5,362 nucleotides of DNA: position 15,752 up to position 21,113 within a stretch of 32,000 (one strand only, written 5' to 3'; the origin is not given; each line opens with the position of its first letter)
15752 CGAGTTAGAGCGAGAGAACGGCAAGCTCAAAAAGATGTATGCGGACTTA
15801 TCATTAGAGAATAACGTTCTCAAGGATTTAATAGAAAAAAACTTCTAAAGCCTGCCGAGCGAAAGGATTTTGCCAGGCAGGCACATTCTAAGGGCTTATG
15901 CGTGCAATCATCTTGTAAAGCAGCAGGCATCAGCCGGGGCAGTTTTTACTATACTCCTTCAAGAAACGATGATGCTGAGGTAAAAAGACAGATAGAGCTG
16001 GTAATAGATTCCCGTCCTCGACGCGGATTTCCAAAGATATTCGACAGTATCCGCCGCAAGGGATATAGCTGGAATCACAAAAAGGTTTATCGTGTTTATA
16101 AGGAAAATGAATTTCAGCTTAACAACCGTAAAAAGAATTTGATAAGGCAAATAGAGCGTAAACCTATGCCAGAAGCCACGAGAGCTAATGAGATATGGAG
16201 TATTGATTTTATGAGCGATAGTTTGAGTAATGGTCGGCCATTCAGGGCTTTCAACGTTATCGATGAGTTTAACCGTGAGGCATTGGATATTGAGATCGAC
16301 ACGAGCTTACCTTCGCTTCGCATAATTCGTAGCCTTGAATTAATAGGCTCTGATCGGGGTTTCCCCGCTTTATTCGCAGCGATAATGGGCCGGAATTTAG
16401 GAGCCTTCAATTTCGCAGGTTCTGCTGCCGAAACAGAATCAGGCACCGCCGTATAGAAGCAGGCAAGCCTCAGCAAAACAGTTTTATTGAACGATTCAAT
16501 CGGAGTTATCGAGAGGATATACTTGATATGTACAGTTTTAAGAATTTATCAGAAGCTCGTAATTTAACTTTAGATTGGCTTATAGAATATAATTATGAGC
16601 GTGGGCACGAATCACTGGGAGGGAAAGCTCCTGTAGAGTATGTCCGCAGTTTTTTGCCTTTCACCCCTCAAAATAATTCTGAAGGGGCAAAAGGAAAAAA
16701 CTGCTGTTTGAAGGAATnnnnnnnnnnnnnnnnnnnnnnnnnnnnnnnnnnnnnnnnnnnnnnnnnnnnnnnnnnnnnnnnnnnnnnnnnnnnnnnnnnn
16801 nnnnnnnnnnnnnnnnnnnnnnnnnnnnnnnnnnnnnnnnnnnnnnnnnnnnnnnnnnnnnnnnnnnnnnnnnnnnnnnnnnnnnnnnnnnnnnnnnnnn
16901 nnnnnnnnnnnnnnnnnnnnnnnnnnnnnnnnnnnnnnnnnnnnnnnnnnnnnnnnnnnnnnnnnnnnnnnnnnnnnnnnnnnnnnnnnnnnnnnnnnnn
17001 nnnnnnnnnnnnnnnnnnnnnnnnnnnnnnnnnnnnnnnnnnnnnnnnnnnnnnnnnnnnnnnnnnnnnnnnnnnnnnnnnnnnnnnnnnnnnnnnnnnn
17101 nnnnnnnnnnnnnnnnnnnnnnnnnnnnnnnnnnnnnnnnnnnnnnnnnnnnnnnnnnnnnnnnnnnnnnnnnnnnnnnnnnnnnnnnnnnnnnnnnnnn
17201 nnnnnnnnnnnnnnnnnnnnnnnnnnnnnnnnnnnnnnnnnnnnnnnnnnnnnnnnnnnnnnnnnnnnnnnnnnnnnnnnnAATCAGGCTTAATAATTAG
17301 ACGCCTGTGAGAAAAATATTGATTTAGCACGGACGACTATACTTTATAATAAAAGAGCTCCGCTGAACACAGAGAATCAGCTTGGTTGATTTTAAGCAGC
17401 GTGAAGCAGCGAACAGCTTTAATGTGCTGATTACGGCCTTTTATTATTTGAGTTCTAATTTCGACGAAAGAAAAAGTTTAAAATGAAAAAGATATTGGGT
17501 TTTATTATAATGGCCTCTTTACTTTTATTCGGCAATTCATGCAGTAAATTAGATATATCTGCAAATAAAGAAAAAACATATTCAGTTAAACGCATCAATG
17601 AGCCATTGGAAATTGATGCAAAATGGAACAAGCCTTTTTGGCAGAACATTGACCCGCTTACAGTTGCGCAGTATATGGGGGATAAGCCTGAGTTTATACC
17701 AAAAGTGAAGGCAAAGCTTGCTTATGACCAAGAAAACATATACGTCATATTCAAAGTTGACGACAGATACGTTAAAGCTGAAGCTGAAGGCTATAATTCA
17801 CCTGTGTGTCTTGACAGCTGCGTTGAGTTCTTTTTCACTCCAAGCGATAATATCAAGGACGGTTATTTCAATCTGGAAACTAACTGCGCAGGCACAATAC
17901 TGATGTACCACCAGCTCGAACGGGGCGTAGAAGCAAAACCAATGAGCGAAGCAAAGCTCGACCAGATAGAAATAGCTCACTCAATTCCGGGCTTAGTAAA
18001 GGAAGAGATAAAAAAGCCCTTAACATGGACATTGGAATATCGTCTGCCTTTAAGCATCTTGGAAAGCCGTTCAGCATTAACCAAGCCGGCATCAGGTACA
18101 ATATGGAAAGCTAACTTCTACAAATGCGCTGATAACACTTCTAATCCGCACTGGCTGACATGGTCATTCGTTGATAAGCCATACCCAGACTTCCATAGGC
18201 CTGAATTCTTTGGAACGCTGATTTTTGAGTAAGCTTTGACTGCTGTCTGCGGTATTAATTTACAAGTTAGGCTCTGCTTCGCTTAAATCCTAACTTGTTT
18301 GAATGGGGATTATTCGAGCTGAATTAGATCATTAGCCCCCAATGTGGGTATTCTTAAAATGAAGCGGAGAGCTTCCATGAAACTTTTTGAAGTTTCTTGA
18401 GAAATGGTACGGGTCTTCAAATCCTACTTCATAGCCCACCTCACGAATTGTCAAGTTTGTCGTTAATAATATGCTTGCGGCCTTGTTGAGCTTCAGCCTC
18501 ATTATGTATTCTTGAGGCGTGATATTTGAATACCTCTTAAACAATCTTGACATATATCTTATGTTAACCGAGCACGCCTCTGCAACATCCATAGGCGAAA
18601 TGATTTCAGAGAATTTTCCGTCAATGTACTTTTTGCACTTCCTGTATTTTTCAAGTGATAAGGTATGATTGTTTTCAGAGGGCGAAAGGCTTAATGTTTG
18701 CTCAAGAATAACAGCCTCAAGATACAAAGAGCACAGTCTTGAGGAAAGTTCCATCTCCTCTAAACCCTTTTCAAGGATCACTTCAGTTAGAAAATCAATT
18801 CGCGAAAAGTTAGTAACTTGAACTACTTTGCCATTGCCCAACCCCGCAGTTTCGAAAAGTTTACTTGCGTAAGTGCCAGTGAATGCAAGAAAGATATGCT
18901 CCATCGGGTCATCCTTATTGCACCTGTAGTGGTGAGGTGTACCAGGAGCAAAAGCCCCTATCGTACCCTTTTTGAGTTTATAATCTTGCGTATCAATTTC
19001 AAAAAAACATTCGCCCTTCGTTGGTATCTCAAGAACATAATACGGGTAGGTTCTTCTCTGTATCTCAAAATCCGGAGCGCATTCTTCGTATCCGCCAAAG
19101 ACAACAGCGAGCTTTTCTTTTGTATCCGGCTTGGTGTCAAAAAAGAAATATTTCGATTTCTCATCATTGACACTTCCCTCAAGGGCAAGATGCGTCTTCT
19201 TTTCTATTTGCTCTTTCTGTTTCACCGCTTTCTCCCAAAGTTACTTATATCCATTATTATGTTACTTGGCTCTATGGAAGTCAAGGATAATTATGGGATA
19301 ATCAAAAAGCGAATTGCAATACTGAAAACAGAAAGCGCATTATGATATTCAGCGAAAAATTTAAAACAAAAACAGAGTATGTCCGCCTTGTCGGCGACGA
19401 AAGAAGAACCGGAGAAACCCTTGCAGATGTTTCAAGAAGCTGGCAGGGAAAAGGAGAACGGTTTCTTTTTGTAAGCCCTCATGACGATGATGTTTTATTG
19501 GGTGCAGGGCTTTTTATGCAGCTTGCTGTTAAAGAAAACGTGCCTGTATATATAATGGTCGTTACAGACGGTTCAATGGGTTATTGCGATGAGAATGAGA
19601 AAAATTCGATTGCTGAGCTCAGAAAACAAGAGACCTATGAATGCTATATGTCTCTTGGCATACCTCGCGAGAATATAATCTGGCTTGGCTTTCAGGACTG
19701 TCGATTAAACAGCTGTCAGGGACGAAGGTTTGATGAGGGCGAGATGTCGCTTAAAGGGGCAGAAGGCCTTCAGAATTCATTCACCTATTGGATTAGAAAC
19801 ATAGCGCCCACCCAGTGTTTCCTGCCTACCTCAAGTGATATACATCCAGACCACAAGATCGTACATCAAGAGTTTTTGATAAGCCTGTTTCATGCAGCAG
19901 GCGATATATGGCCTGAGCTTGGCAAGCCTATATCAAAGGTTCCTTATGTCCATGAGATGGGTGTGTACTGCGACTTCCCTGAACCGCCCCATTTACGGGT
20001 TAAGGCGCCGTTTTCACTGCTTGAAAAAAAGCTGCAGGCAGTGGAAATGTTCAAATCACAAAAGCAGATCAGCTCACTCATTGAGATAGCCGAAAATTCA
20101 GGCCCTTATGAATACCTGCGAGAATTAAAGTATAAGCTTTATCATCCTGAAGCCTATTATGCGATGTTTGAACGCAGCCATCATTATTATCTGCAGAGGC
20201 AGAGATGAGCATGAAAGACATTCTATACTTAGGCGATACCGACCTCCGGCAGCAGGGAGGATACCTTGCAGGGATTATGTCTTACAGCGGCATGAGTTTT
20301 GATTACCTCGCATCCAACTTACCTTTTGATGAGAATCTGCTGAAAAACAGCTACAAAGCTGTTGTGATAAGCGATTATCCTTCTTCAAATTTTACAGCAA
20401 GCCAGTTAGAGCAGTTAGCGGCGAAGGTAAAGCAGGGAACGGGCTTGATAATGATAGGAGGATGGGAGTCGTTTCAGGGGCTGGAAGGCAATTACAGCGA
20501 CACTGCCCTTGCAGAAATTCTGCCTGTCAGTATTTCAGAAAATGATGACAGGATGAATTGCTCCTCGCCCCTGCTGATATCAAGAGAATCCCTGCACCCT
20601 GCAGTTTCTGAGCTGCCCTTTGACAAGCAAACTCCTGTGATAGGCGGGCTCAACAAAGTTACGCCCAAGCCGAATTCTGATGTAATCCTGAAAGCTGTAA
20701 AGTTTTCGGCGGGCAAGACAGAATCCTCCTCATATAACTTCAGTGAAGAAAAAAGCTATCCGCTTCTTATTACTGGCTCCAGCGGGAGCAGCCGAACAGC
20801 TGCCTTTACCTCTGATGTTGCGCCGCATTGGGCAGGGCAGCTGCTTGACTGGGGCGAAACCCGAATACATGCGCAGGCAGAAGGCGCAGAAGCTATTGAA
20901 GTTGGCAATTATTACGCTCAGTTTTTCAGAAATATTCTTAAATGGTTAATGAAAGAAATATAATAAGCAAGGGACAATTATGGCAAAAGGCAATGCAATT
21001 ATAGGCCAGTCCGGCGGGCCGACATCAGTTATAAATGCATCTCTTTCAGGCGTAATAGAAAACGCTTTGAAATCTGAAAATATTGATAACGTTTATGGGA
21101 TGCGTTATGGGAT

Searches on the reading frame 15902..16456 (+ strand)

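Call 40: search_protein_families(library=pfam, proteins=[window:15902-16456:+], max_evalue=0.001)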
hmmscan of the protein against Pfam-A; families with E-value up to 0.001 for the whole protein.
window:15902-16456:+ (184 aa): 2 families
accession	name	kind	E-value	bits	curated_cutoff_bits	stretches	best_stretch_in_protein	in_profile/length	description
PF13276.12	HTH_21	-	2.4e-08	34.5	28.1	1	23-78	3-59/60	HTH-like domain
PF00665.32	rve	-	1.7e-05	25.5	32.6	1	93-146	2-56/102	Integrase core domain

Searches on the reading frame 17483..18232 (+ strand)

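Call 40: search_protein_families(library=pfam, proteins=[window:17483-18232:+], max_evalue=0.001)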
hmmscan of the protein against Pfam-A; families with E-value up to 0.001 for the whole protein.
window:17483-18232:+ (249 aa): 2 families
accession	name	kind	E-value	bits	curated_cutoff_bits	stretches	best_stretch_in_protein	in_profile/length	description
PF16011.10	CBM9_2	-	2.1e-37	129.3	25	1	67-248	23-199/199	Carbohydrate-binding family 9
PF06452.16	CBM9_1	-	1.9e-06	28.4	23.4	1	44-247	1-181/185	Carbohydrate family 9 binding domain-like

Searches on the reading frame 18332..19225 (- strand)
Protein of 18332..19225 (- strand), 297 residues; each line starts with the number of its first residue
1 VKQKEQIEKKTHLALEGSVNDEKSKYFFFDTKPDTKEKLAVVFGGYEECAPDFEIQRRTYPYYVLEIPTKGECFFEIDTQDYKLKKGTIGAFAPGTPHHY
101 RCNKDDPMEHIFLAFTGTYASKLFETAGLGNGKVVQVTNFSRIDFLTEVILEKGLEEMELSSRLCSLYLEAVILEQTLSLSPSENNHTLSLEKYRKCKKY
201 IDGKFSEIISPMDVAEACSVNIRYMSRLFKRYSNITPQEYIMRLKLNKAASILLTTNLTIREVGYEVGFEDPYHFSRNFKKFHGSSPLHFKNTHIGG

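Call 40: search_protein_families(library=pfam, proteins=[window:18332-19225:-], max_evalue=0.001)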
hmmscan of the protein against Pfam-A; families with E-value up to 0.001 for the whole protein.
window:18332-19225:- (297 aa): 4 families
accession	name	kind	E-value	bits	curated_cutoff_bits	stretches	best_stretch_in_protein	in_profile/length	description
PF12833.13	HTH_18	-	1.1e-20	74.1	33.6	1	215-292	2-79/80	Helix-turn-helix domain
PF00165.29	HTH_AraC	-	6.4e-17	61.7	26.6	2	254-287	2-37/42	Bacterial regulatory helix-turn-helix proteins, AraC family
PF02311.25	AraC_binding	-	2.5e-09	37.4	21.1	1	45-134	6-95/135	AraC-like ligand binding domain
PF07883.17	Cupin_2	-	1.1e-05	25.5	27.2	1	70-110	26-66/70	Cupin domain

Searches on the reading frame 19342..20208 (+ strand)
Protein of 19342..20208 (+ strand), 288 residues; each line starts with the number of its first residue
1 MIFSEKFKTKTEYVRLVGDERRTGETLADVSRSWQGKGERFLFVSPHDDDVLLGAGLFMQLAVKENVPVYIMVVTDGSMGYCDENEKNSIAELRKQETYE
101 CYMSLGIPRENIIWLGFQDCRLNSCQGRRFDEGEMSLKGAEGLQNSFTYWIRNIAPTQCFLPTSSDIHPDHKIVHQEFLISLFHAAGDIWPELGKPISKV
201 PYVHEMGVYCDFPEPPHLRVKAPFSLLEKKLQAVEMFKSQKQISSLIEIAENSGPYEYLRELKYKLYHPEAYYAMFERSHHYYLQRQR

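Call 41: search_protein_families(library=pfam, proteins=[window:19342-20208:+], max_evalue=0.001)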
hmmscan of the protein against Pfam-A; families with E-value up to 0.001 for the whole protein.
window:19342-20208:+ (288 aa): 1 family
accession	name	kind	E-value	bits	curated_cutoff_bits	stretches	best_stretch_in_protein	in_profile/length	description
PF02585.22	PIG-L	-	1.5e-20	74.5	28.2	1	42-176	1-123/129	GlcNAc-PI de-N-acetylase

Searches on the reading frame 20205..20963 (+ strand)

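Call 41: search_protein_families(library=pfam, proteins=[window:20205-20963:+], max_evalue=0.001)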
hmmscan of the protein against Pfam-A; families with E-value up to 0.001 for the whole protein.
window:20205-20963:+ (252 aa): 1 family
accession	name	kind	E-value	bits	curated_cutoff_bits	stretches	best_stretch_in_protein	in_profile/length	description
PF07090.17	GATase1_like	-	8.8e-25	88.1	27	1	58-217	87-232/247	Putative glutamine amidotransferase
